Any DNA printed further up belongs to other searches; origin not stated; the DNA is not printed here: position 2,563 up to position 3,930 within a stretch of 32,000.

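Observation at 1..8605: Coupled operon joining four radical-SAM enzymes to a private ACP / KS / KS / DH / TE set: candidate pathway for an unusual lipid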

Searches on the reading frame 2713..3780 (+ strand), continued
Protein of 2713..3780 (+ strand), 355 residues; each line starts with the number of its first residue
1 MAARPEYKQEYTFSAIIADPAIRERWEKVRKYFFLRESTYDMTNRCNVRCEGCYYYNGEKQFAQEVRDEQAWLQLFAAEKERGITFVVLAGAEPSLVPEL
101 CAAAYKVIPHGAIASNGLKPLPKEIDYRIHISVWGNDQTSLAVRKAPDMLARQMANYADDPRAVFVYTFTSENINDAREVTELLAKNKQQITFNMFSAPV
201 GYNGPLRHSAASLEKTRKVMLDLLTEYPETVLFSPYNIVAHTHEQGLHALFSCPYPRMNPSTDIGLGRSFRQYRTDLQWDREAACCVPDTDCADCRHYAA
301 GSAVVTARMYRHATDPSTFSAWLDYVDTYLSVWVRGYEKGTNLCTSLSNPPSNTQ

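Call 24: find_homologous_proteins(query=window:2713-3780:+, max_evalue=0.00001)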
Query window:2713-3780:+ (355 aa): 2075 proteins with E <= 0.00001 among 3989 candidates; the best 120 are listed.
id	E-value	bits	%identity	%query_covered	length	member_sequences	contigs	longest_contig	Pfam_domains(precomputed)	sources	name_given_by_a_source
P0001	3.7e-222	755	94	97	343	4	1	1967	PF04055.28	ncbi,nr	ncbi:MAG: radical SAM protein, partial [Candidatus Electrothrix sp. AUS4]|nr:radical SAM protein [Ca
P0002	5.3e-221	751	90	99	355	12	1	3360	PF04055.28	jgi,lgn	jgi:MoaA/NifB/PqqE/SkfB family radical SAM enzyme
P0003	3.1e-197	673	80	99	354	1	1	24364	PF04055.28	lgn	-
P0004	3.5e-197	672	81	97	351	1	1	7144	-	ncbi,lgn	-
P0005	5.8e-197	672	80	99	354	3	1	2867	PF04055.28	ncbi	-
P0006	1.1e-196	671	80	99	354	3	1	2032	-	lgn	-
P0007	1.1e-195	667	79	97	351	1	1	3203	-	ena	-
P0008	1.2e-195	667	79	99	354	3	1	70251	PF04055.28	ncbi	-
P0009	1.9e-195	667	80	97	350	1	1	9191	-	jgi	jgi:MoaA/NifB/PqqE/SkfB family radical SAM enzyme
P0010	2.1e-195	667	80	97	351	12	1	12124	-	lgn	-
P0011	2.4e-195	666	81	99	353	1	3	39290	-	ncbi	-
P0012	7.0e-195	665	80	98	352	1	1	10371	-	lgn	-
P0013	2.7e-194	663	79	97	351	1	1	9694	-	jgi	-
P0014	4.3e-194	662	81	97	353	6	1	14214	-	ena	-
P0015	5.9e-194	662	81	97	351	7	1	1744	PF04055.28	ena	-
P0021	5.7e-193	659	80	97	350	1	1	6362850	-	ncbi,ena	-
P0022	1.3e-192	657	79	98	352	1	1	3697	PF04055.28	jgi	jgi:MoaA/NifB/PqqE/SkfB family radical SAM enzyme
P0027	1.8e-192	657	80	97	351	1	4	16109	PF04055.28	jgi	jgi:hypothetical protein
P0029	2.2e-192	657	80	97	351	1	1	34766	PF04055.28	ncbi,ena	-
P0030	4.4e-192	656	80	98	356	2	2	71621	PF04055.28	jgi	jgi:hypothetical protein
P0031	5.0e-192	656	80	97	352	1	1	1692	PF04055.28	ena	-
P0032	7.9e-192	655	80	97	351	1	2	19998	PF04055.28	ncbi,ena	-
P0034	8.7e-192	655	79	98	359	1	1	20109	PF04055.28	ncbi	-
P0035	9.0e-192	655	80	97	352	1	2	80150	PF04055.28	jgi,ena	jgi:MoaA/NifB/PqqE/SkfB family radical SAM enzyme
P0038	2.8e-191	653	80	97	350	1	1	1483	PF04055.28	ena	-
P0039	3.1e-191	653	78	97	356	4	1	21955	PF04055.28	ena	-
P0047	1.1e-190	651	77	99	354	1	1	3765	PF04055.28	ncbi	-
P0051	1.5e-190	651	78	99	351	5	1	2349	PF04055.28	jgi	jgi:MoaA/NifB/PqqE/SkfB family radical SAM enzyme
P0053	1.6e-190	651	79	97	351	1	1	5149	PF04055.28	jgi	jgi:MoaA/NifB/PqqE/SkfB family radical SAM enzyme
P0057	2.9e-190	650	79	97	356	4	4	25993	PF04055.28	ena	-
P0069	9.8e-190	648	79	98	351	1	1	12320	PF04055.28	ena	-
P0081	3.3e-189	646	78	97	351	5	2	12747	PF04055.28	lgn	-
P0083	3.6e-189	646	80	97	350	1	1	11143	PF04055.28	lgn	-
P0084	3.7e-189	646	79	97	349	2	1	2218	PF04055.28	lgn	-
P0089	4.9e-189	646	78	98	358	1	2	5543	PF04055.28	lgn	-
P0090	6.2e-189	645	80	97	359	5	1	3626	PF04055.28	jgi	jgi:hypothetical protein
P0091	6.5e-189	645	79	97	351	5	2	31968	PF04055.28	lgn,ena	-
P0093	7.8e-189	645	78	98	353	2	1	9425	PF04055.28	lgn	-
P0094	8.5e-189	645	78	98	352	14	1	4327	PF04055.28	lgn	-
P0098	1.3e-188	644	80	95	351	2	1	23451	PF04055.28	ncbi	-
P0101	2.3e-188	643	79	96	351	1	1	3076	PF04055.28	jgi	jgi:hypothetical protein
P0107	4.6e-188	642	79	97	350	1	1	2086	PF04055.28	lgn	-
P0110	7.2e-188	642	78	97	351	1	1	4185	PF04055.28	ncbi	-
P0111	8.1e-188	642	77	97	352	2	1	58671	PF04055.28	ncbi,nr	ncbi:MAG: radical SAM protein [Desulfobulbaceae bacterium]|nr:radical SAM protein [Desulfobulbaceae 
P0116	1.0e-187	641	80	95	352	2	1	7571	PF04055.28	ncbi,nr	ncbi:MAG: radical SAM protein [Desulfobulbaceae bacterium]|nr:radical SAM protein [Desulfobulbaceae 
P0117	1.2e-187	641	77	97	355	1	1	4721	PF04055.28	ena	-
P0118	1.2e-187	641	79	97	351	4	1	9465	PF04055.28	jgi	jgi:uncharacterized Fe-S cluster-containing radical SAM superfamily protein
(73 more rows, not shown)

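Call 40: search_protein_representatives(protein=window:2713-3780:+)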
Query: 355 residues. Proteins with E-value up to 0.001 (for the whole library): 445; up to 1e-10: 237; up to 1e-30: 76. The best 150 are listed.
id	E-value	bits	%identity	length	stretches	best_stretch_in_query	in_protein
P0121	3.5e-171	585.3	70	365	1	10-352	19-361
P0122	2.1e-137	474.2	73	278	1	78-351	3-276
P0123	3.7e-100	351.7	63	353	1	9-251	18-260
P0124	3.8e-97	341.8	71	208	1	149-353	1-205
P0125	1.1e-96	340.2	64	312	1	9-240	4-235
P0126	1.4e-93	330.1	65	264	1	8-234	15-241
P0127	3.9e-88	312.2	44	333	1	17-337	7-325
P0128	2.6e-87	309.4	75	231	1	8-186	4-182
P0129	1.9e-79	283.6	67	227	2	149-320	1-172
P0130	2.3e-77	276.7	66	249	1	126-303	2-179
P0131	1.7e-73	264.0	59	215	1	5-201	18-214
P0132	1.2e-70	254.7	62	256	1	8-186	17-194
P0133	9.2e-67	241.9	77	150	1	8-147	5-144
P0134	1.8e-65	237.6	64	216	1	26-190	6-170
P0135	3.2e-59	217.1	59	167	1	184-343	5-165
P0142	1.2e-46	175.8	33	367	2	16-205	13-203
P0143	1.8e-45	171.9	34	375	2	7-209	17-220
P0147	6.8e-44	166.6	35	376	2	21-207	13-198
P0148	2.2e-43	165.0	39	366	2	31-212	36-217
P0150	8.4e-43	163.1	32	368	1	4-332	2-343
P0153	1.4e-41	159.0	37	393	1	34-300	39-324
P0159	2.0e-40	155.3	33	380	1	16-332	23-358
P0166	6.3e-40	153.6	35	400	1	29-327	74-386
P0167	1.6e-39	152.2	31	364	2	15-203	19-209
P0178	2.7e-36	141.7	33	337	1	36-329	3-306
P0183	8.9e-36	140.0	32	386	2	16-200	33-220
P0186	3.1e-35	138.2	31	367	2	18-205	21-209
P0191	7.1e-33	130.4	30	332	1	23-330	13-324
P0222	8.9e-26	107.1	26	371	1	31-333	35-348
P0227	5.2e-25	104.5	31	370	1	16-329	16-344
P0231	1.9e-24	102.7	32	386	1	17-334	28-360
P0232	2.2e-24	102.5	29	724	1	15-340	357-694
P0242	2.3e-23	99.1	32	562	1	3-239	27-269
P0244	4.1e-23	98.3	30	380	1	12-325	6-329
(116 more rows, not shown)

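Call 41: list_cluster_members(proteins=[P0127, P0142, P0143, P0147, P0148, P0150, P0153, P0166, P0191, P0232])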
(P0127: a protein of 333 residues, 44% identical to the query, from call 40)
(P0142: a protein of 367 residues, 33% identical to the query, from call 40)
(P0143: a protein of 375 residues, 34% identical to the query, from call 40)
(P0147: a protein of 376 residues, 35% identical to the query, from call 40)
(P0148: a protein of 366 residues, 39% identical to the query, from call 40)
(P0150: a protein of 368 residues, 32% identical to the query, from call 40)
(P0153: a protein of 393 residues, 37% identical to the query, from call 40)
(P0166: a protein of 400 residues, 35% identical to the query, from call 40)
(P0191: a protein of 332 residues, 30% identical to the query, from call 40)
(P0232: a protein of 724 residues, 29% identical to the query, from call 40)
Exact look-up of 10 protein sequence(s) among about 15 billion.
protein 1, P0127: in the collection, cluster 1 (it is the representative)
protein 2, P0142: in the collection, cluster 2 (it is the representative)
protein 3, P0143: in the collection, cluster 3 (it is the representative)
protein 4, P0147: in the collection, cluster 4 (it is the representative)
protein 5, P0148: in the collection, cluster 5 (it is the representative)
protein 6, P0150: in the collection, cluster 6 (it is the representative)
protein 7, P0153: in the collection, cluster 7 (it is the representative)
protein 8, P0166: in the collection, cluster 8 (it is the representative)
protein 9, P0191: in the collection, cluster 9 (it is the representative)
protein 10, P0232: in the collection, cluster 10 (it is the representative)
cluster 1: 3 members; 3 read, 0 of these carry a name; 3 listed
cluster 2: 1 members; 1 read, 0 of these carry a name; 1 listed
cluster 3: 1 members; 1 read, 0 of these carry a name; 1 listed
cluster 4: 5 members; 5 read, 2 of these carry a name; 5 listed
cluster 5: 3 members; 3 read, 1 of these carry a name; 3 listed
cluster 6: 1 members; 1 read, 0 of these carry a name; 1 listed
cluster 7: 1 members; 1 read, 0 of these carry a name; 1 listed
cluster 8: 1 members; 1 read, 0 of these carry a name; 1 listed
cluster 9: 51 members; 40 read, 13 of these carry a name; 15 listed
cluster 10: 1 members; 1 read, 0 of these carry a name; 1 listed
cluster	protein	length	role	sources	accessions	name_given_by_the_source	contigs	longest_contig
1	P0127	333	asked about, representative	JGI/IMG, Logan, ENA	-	-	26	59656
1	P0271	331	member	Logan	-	-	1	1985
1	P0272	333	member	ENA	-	-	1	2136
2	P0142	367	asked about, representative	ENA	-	-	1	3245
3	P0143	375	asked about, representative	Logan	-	-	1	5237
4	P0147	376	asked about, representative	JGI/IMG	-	-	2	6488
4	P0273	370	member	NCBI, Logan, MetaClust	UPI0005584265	status=active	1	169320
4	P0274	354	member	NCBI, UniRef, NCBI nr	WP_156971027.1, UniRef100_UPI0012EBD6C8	hypothetical protein [Beijerinckia mobilis] | hypothetical protein n=1 Tax=Beijerinckia mobilis TaxID=231434 RepID=UPI0012EBD6C8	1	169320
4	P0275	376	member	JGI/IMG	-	-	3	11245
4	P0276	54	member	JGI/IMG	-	-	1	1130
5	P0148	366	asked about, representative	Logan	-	-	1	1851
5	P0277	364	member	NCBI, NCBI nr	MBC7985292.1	MAG: hypothetical protein H7X93_01275 [Sphingomonadaceae bacterium] | hypothetical protein [Sphingomonadaceae bacterium]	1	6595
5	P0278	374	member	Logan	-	-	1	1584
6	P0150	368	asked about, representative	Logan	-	-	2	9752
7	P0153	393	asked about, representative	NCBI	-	-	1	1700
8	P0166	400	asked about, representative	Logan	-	-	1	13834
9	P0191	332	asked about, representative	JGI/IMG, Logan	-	-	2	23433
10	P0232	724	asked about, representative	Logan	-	-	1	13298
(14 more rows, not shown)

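Call 49: search_solved_structures(query=L002:19701-20303:+, max_evalue=0.001)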
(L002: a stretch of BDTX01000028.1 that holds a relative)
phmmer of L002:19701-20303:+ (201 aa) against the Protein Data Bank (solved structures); distinct sequences matched with E-value up to 0.001: 8.
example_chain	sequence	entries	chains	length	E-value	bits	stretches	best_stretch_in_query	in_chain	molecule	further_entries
1wzn_A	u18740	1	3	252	8.9e-09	38.8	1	27-135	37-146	SAM-dependent methyltransferase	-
3bkw_A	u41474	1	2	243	1.5e-05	28.3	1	25-153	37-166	S-adenosylmethionine dependent methyltransferase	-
6c5b_A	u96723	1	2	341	9.9e-05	25.6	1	32-179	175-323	Methyltransferase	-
5mgz_A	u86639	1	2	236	0.00016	24.9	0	6-139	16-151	8-demethylnovobiocic acid C(8)-methyltransferase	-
3g5l_A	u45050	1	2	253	0.00016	24.9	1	20-150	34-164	Putative S-adenosylmethionine dependent methyltransferase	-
3d2l_A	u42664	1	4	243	0.00024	24.3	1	26-131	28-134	SAM-dependent methyltransferase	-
4z2y_A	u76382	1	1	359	0.00064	22.9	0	30-180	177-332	CalO6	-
8zc8_A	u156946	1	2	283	0.00096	22.4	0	34-133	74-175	MitM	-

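Call 51: list_cluster_members(proteins=[P0222, P0227, P0231, P0244, P0242, P0159, P0186, P0167, P0183, P0178])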
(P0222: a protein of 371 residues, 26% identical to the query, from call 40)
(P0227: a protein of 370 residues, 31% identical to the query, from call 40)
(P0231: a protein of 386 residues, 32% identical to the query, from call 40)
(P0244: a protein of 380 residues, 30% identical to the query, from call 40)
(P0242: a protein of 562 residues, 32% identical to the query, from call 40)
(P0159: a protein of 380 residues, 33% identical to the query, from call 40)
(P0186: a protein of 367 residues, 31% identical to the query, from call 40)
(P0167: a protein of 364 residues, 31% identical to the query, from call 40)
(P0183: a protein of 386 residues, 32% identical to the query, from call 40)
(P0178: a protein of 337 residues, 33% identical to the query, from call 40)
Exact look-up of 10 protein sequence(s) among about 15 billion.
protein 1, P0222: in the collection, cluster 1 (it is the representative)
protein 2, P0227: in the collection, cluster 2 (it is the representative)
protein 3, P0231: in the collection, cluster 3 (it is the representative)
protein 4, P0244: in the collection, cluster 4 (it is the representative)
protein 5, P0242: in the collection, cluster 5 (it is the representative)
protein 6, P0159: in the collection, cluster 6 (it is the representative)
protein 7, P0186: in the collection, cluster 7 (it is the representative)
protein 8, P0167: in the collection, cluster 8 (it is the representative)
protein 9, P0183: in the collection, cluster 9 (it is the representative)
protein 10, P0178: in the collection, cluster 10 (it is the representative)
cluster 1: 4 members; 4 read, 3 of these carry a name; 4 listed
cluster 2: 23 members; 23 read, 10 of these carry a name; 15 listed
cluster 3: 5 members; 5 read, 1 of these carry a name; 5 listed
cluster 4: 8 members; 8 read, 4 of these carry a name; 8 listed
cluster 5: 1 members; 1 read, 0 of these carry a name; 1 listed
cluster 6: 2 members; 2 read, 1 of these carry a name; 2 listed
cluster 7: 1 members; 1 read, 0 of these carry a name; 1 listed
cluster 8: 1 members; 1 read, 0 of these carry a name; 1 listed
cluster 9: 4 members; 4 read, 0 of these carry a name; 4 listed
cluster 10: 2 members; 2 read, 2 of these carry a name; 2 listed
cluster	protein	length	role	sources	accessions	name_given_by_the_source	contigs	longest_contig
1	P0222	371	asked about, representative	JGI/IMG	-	MoaA/NifB/PqqE/SkfB family radical SAM enzyme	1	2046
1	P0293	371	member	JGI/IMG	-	MoaA/NifB/PqqE/SkfB family radical SAM enzyme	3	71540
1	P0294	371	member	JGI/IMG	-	MoaA/NifB/PqqE/SkfB family radical SAM enzyme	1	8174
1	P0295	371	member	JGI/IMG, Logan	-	-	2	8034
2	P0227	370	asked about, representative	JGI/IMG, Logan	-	hypothetical protein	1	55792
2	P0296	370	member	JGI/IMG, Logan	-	hypothetical protein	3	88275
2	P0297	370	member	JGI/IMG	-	hypothetical protein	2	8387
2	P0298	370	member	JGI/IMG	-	hypothetical protein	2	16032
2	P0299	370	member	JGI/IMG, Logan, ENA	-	hypothetical protein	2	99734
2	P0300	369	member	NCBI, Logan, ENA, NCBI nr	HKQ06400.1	MAG TPA: radical SAM protein [Blastocatellia bacterium] | radical SAM protein [Blastocatellia bacterium]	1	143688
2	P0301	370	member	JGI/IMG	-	hypothetical protein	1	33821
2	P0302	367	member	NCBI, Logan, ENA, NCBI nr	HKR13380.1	MAG TPA: radical SAM protein [Pyrinomonadaceae bacterium] | radical SAM protein [Pyrinomonadaceae bacterium]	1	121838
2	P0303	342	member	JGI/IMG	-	MoaA/NifB/PqqE/SkfB family radical SAM enzyme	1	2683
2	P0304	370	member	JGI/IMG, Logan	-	hypothetical protein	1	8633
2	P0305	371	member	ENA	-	-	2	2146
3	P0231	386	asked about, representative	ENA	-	-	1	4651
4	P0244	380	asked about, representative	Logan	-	-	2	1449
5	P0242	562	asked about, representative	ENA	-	-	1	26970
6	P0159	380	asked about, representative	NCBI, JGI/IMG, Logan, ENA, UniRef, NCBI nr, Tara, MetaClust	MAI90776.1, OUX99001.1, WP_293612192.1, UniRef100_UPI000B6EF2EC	radical SAM protein [Ponticaulis sp.] | radical SAM protein n=1 Tax=Ponticaulis sp. TaxID=2020902 RepID=UPI000B6EF2EC | strand:- start:58568 stop:59710 length:1143 start_codon:yes stop_codon:yes ...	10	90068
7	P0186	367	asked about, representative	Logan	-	-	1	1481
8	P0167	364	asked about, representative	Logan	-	-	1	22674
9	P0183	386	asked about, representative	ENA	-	-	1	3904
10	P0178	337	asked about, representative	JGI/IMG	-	hypothetical protein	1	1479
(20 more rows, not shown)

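Call 52: find_encoding_contigs(protein=P0021, flank=10000, max_places=1)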
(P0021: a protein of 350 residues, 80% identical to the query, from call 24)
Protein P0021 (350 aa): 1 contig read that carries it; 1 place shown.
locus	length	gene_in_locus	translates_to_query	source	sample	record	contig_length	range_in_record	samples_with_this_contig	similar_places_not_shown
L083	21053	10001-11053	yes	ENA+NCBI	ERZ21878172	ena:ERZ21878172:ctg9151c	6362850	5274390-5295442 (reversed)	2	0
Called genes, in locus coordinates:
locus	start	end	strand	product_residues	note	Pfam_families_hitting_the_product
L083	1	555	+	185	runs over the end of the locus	PF14103:DUF4276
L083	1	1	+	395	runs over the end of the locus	PF02463:SMC_N, PF13175:AAA_15, PF13476:AAA_23, PF13304:AAA_21, PF13175:AAA_15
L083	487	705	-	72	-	-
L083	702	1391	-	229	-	PF04028:DUF374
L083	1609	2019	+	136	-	PF13279:4HBT_2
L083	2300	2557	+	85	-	PF00550:PP-binding (weak)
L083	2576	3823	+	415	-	PF00109:ketoacyl-synt, PF02801:Ketoacyl-synt_C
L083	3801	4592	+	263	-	PF01553:Acyltransferase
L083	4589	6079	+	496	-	PF02310:B12-binding, PF04055:Radical_SAM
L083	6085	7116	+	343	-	PF04055:Radical_SAM, PF13186:SPASM (weak)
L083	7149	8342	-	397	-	PF01136:Peptidase_U32 (weak)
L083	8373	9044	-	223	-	PF05175:MTS, PF13489:Methyltransf_23, PF01209:Ubie_methyltran (weak), PF13847:Methyltransf_31, PF08241:Methyltransf_11, PF08242:Methyltransf_12, PF13649:Methyltransf_25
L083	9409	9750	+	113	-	PF07977:FabA, PF22818:ApeI-like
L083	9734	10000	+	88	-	PF00550:PP-binding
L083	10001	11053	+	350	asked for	-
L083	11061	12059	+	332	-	PF04055:Radical_SAM (faint)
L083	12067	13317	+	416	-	PF00109:ketoacyl-synt, PF02801:Ketoacyl-synt_C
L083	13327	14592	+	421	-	PF00109:ketoacyl-synt, PF00108:Thiolase_N (weak), PF02801:Ketoacyl-synt_C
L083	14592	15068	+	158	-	PF13279:4HBT_2, PF03061:4HBT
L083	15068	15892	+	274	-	PF21089:PKS_DH_N (weak), PF14765:PS-DH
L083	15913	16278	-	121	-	-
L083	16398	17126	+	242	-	PF01755:Glyco_transf_25 (faint)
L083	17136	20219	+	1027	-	PF03176:MMPL (weak), PF13489:Methyltransf_23, PF08241:Methyltransf_11, PF08242:Methyltransf_12, PF13649:Methyltransf_25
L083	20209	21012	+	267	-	PF01522:Polysacc_deac_1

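Call 54: search_solved_structures(query=A1, max_evalue=1, show_alignments=2)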
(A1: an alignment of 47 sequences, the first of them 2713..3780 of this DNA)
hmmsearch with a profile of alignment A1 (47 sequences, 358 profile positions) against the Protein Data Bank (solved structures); distinct sequences matched with E-value up to 1: 37.
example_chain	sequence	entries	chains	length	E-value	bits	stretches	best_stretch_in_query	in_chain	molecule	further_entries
6efn_A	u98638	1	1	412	4.9e-17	65.2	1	37-187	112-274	Sporulation killing factor maturation protein SkfB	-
8wm2_A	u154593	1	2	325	1.1e-07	34.4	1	39-133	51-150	Fe-S radical SAM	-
7tol_A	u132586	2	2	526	1e-05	28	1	36-118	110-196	glycerol dibiphytanyl glycerol tetraether - macrocyclic archaeol synthase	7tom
6c8v_A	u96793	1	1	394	8.1e-05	25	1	39-110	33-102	Coenzyme PQQ synthesis protein E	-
7wzv_A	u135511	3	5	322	0.00013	24.4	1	41-117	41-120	4Fe-4S cluster-binding domain-containing protein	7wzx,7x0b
9dfu_A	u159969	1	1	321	0.00033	23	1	32-117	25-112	Radical SAM core domain-containing protein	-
7n7i_A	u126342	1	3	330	0.00034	22.9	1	25-117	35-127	Viperin-like enzyme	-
9dfw_A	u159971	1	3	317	0.0004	22.7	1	34-117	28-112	Radical SAM core domain-containing protein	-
9dgw_A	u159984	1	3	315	0.00044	22.6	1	34-117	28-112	Radical SAM core domain-containing protein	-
6b4c_A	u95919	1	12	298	0.0005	22.4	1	34-117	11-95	Viperin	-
7vob_C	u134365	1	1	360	0.00055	22.3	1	42-160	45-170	Cytosylglucuronate decarboxylase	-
7voc_C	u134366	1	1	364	0.00056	22.3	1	42-160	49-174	Cytosylglucuronate decarboxylase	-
5v1q_A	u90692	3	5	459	0.0012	21.1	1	41-115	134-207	Radical SAM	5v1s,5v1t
6h8n_A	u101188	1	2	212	0.0013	21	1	124-190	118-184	Peptidoglycan-N-acetylmuramic acid deacetylase PdaC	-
6h8l_A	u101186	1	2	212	0.0013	21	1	124-190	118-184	Peptidoglycan-N-acetylmuramic acid deacetylase PdaC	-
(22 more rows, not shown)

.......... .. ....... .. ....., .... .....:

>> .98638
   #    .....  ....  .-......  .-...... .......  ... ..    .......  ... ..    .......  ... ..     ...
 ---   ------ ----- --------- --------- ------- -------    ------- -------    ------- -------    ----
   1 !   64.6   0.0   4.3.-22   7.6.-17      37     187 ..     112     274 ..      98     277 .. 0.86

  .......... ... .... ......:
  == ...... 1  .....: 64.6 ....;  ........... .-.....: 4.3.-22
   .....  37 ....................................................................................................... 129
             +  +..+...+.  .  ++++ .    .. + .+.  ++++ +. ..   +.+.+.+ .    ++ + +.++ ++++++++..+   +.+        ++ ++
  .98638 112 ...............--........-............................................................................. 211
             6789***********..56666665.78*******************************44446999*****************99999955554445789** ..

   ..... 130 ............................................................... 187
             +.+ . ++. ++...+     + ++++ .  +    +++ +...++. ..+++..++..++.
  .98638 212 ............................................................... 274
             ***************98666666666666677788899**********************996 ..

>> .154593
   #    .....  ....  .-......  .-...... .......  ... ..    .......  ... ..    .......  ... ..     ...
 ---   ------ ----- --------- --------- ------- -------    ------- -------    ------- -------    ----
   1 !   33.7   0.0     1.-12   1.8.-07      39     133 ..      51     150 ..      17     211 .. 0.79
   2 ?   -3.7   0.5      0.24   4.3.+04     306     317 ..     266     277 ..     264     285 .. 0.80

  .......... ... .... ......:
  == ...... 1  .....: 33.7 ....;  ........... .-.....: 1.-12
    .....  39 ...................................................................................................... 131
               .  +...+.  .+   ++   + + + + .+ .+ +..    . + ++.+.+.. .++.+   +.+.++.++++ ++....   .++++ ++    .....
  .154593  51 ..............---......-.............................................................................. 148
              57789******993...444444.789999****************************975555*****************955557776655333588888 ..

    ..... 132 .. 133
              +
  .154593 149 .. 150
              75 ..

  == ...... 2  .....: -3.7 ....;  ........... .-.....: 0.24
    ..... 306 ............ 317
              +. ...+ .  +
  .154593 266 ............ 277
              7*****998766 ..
